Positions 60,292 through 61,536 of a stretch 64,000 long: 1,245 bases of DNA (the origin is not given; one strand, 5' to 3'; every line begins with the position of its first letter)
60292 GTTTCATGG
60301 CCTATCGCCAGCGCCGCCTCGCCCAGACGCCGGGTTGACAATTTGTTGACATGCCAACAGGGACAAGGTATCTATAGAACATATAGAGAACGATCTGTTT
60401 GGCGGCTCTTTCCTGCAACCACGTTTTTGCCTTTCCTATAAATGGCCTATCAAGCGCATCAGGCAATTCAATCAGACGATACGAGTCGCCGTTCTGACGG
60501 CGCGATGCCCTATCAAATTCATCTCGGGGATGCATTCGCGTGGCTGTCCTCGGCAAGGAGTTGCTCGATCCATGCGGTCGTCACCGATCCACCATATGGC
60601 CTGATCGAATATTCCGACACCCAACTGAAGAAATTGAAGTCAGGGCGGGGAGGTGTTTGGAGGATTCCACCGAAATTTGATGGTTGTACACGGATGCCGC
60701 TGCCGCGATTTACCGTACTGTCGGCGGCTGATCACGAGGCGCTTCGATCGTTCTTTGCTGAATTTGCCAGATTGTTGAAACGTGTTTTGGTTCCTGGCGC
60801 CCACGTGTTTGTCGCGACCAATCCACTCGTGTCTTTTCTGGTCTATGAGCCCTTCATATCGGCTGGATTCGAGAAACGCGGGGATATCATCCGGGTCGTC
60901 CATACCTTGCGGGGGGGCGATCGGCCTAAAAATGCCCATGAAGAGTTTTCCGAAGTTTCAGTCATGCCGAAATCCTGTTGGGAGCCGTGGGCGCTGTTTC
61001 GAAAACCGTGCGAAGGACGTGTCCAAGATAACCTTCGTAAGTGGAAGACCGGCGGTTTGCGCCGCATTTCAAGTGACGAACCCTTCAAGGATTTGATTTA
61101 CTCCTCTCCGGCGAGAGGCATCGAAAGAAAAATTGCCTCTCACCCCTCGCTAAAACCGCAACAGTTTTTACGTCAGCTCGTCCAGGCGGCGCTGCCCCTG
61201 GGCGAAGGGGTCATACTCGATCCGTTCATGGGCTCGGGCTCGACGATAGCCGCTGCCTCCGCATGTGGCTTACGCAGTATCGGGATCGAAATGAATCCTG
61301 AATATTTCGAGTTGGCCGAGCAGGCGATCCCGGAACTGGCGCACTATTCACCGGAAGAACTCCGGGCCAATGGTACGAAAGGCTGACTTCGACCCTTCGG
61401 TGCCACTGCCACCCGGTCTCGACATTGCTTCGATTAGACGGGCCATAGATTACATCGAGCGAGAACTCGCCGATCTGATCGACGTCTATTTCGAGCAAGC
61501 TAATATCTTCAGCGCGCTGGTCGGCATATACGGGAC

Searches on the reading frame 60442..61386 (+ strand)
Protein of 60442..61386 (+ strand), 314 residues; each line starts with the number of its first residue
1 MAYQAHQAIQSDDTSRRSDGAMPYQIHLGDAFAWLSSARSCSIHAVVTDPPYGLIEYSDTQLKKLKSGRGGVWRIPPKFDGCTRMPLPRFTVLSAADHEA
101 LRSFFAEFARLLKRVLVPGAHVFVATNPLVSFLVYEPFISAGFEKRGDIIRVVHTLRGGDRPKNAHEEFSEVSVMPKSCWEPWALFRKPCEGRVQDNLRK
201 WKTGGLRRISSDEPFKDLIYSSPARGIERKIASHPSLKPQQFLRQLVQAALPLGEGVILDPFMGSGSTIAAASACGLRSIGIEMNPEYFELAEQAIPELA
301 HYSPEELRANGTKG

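Call 118: search_protein_families(library=pfam, proteins=[window:60442-61386:+], max_evalue=0.001)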
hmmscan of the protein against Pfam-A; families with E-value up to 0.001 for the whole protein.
window:60442-61386:+ (314 aa): 2 families
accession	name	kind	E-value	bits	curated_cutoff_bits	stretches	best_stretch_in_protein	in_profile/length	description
PF01555.25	N6_N4_Mtase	-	2.6e-20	73.8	26.7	1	43-293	1-220/221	DNA methylase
PF01170.24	UPF0020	-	0.00035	20.8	22.3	0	245-290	19-64/197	RMKL-like, methyltransferase domain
